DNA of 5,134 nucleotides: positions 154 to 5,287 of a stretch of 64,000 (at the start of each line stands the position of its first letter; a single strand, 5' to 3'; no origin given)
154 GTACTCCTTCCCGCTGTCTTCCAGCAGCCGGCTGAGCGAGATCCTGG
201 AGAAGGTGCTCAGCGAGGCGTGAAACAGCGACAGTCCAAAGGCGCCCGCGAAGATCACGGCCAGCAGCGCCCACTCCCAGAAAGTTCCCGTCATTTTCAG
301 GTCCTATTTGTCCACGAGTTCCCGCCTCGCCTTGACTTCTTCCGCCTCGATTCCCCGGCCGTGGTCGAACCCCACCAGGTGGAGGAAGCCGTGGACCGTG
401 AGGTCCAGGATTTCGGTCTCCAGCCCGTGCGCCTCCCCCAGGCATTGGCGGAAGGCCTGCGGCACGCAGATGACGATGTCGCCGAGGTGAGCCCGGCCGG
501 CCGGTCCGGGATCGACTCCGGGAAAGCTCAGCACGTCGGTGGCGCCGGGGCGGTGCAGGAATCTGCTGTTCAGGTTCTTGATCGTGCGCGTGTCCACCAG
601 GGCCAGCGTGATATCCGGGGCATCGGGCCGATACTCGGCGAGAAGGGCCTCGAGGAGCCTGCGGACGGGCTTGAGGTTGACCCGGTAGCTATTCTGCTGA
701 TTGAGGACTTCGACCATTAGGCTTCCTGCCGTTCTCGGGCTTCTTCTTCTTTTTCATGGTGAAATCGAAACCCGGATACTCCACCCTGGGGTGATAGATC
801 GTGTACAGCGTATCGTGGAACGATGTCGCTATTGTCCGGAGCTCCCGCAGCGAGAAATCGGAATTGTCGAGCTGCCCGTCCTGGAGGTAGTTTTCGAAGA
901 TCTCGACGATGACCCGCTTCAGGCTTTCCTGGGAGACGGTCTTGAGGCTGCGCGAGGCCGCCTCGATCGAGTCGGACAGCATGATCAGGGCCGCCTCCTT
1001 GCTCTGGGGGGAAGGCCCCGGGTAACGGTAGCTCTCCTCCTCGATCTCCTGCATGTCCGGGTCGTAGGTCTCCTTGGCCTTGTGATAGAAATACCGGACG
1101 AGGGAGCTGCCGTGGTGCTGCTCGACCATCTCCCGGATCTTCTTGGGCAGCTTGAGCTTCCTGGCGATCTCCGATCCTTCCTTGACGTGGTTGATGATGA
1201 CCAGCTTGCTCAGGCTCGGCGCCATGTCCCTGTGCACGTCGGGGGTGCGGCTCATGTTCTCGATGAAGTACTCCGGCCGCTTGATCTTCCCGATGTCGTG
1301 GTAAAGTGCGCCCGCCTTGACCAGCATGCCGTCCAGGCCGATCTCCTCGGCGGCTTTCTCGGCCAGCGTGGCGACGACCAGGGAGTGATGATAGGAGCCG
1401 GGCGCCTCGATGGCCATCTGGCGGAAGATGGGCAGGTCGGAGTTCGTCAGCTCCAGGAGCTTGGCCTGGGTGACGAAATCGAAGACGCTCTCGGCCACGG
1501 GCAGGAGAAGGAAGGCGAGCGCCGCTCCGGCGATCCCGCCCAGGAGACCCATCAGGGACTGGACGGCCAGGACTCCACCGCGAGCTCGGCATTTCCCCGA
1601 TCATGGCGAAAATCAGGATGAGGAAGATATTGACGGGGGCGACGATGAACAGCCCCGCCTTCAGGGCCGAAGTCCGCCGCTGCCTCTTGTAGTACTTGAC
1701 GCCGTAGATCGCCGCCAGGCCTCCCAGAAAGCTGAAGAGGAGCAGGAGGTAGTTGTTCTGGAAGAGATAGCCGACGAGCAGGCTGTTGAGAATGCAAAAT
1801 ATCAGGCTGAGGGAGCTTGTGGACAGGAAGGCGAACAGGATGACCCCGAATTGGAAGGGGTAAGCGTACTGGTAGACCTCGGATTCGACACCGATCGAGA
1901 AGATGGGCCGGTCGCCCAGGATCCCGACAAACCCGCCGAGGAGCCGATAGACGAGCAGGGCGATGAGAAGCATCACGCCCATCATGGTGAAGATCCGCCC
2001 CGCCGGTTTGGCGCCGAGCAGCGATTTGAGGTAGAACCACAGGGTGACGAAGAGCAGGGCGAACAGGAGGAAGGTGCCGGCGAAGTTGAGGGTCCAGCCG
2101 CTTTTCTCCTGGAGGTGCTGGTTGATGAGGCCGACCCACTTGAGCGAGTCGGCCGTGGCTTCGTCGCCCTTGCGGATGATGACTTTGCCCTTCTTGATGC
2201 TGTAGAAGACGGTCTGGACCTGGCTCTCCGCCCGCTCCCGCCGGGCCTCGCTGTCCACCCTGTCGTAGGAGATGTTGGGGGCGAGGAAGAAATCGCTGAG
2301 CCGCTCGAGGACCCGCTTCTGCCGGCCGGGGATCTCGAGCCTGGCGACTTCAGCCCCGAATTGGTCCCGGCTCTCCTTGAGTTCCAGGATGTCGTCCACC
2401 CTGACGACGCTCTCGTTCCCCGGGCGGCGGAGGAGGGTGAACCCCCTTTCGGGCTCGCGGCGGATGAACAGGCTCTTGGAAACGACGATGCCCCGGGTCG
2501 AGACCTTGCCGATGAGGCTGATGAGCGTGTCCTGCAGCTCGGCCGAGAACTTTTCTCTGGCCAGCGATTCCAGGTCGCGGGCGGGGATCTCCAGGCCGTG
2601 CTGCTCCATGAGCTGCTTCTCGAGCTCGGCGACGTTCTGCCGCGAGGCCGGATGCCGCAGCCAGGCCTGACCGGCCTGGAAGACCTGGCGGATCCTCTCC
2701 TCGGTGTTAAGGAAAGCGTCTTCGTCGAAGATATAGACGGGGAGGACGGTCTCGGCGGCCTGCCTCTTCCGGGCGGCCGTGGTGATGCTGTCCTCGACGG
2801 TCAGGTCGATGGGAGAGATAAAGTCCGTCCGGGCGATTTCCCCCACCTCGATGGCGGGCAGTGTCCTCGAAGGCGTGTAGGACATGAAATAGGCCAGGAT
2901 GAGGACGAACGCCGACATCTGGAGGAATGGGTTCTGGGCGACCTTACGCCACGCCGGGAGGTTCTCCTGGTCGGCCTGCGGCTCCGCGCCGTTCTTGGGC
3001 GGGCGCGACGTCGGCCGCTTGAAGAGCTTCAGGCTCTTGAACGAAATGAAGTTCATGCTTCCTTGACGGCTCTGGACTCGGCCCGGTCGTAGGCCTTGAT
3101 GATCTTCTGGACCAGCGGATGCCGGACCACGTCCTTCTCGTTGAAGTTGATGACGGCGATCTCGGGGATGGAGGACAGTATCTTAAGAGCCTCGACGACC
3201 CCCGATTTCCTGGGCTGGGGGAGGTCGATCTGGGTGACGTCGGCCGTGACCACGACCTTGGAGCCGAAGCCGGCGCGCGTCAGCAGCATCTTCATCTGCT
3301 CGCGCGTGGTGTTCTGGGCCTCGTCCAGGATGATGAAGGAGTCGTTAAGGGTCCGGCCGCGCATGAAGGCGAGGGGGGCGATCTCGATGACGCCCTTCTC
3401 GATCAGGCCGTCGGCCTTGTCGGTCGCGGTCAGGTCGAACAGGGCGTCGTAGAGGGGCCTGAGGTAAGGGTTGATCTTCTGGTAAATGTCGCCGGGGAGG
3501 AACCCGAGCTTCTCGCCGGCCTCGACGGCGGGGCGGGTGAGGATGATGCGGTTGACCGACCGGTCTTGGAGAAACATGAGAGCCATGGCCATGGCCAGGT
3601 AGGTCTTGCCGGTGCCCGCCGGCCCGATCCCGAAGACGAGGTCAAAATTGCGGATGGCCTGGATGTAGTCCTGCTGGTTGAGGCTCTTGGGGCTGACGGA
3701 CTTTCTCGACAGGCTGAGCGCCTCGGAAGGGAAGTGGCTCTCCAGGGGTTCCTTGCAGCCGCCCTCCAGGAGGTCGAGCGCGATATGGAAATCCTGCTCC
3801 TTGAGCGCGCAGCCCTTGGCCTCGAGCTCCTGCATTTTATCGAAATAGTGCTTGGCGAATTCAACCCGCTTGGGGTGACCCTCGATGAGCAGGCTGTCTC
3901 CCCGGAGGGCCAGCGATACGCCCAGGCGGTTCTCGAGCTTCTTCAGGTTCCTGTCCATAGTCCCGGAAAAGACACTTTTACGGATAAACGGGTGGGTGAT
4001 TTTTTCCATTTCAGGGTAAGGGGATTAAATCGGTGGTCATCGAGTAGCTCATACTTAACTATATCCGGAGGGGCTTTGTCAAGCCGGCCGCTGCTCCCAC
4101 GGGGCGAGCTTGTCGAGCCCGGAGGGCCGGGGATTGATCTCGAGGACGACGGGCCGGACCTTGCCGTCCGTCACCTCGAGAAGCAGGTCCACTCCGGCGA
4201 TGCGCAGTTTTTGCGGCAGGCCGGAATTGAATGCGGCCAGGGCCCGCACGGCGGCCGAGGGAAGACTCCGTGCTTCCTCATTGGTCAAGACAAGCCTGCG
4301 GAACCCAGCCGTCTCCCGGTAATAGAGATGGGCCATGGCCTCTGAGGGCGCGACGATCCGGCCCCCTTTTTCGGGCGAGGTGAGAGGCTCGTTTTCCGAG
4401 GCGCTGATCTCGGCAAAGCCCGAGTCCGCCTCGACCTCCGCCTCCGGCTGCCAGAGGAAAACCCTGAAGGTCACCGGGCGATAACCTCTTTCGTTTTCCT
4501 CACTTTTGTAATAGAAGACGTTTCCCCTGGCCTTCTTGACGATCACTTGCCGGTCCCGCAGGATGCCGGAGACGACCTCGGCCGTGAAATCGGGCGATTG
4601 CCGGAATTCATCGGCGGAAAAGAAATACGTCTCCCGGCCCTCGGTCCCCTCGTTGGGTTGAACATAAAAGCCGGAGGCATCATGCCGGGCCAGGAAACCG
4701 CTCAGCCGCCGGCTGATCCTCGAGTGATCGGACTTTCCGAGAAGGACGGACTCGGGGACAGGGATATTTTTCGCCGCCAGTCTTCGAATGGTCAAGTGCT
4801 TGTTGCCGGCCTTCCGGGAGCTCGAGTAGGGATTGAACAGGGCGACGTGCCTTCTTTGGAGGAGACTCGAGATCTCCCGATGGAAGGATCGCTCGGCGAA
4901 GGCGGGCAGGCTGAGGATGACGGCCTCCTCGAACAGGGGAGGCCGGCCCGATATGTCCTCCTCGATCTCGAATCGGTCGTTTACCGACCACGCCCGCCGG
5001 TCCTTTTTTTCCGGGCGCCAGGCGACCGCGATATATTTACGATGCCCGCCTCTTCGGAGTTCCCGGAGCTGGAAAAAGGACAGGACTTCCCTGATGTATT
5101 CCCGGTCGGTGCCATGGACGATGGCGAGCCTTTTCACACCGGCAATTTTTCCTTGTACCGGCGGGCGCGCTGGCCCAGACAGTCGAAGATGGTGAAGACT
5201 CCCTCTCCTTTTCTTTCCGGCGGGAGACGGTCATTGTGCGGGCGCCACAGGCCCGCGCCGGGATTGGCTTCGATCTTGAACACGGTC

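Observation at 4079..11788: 7.7-kb cassette: about 2,200 aa of unassignable protein ending in an ATP-grasp module, coupled to a second ATP-grasp gene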

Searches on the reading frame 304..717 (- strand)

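Call 9: search_protein_families(library=pfam, proteins=[window:304-717:-], max_evalue=0.001)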
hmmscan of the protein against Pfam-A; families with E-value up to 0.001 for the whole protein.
window:304-717:- (137 aa): 1 family
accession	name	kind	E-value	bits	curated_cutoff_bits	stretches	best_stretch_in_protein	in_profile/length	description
PF02130.23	YbeY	-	2.9e-26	92.3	25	1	19-133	12-123/129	Endoribonuclease YbeY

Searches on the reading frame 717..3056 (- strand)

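Call 9: search_protein_families(library=pfam, proteins=[window:717-3056:-], max_evalue=0.001)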
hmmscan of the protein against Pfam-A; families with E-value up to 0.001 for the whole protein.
window:717-3056:- (779 aa): 2 families
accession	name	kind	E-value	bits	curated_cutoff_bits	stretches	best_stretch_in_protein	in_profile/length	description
PF07697.16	7TMR-HDED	-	1.5e-38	133.5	27.6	1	70-304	1-213/224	7TM-HD extracellular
PF07698.17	7TM-7TMR_HD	-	6.4e-15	56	29.4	1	324-490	3-152/190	7TM receptor with intracellular HD hydrolase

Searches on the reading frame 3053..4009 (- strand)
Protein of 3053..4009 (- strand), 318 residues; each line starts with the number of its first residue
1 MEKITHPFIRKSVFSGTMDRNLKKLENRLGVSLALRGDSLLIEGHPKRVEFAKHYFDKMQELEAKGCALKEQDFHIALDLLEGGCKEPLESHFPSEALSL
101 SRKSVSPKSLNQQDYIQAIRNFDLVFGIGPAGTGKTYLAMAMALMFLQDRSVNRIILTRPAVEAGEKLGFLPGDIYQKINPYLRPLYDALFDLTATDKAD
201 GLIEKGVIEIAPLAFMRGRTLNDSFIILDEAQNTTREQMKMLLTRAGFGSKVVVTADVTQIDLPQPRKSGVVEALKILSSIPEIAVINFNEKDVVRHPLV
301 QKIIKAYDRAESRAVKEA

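Call 9: search_protein_families(library=pfam, proteins=[window:3053-4009:-], max_evalue=0.001)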
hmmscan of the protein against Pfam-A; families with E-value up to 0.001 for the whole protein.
window:3053-4009:- (318 aa): 5 families
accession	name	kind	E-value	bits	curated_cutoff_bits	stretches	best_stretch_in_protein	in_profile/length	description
PF02562.22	PhoH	-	3.3e-92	308.1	27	1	105-308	2-205/205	PhoH-like protein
PF13604.12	AAA_30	-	7.7e-06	26.2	27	1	112-261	6-128/191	AAA domain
PF13245.12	AAA_19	-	7.4e-05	23.4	25.1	1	116-260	5-128/134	AAA domain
PF13401.12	AAA_22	-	0.00034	21.4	27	0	128-246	11-108/130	AAA domain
PF01695.23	IstB_IS21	-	0.00094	19.2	24.1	0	108-144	81-114/238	IstB-like ATP binding protein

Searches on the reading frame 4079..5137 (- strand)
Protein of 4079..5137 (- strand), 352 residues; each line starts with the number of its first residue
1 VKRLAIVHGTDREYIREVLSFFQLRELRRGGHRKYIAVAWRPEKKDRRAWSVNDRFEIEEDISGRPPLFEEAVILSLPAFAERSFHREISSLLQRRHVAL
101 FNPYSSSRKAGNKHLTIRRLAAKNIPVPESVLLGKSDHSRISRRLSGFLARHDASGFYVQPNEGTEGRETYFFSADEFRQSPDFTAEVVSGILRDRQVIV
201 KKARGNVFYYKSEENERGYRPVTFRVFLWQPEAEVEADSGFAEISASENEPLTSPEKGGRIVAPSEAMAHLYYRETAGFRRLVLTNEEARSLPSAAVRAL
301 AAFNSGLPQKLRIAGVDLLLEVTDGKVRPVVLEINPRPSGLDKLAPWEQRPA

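Call 7: search_protein_families(library=pfam, proteins=[window:4079-5137:-], max_evalue=0.1)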
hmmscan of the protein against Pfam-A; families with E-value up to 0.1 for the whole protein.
window:4079-5137:- (352 aa): 2 families
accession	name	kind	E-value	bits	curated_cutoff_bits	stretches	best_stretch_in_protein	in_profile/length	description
PF14397.11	ATPgrasp_ST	-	0.00087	19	31.4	0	96-177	5-83/278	Sugar-transfer associated ATP-grasp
PF02655.19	ATP-grasp_3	-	0.0032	18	23.2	1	309-340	132-159/160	ATP-grasp domain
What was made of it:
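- Closest known: Cj1438 C-terminal TupA-like ATP-grasp of Campylobacter jejuni. Same: C's best Pfam hit is PF14397 (call 7).
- Its best Pfam hit is 'sugar-transfer associated ATP-grasp', which is sub-threshold (call 7).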

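Call 8: search_protein_families(library=ncbifam, proteins=[window:4079-5137:-], max_evalue=0.1)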
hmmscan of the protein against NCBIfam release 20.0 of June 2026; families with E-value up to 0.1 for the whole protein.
window:4079-5137:- (352 aa): 4 families
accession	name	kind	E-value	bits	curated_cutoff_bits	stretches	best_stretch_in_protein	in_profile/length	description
NF040720.1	MptN_Meth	equivalog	3.8e-06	26.2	350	1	79-133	68-122/291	tetrahydromethanopterin:alpha-L-glutamate ligase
TIGR00768.1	rimK_fam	subfamily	6e-05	22.5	143.4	1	83-137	58-112/276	RimK family alpha-L-glutamate ligase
NF038074.1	fam_STM4014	hypoth_equivalog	0.00017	21.1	175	0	288-336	284-325/349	STM4014 family protein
TIGR02144.1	LysX_arch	equivalog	0.021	13.9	275.6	1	90-136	65-111/281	lysine biosynthesis protein LysX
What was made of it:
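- On ATP-grasp superfamily (giant protein C-terminus): The window's protein has no Pfam or NCBIfam hit (calls 7, 8).
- On RimK family alpha-L-glutamate ligases (protein C): The score is 22.5 bits and covers only residues 83-137 (call 8).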

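Call 46: search_solved_structures(query=A1, max_evalue=1, show_alignments=2)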
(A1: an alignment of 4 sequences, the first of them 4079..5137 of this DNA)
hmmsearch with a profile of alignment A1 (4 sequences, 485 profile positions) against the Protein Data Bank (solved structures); distinct sequences matched with E-value up to 1: 0.
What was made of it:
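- Tried and rejected: The C family profile found nothing (call 46).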

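Call 76: search_protein_families(library=padloc, proteins=[window:4079-5137:-], max_evalue=0.01)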
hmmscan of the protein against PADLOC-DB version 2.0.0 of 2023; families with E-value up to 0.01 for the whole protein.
window:4079-5137:- (352 aa): 0 families
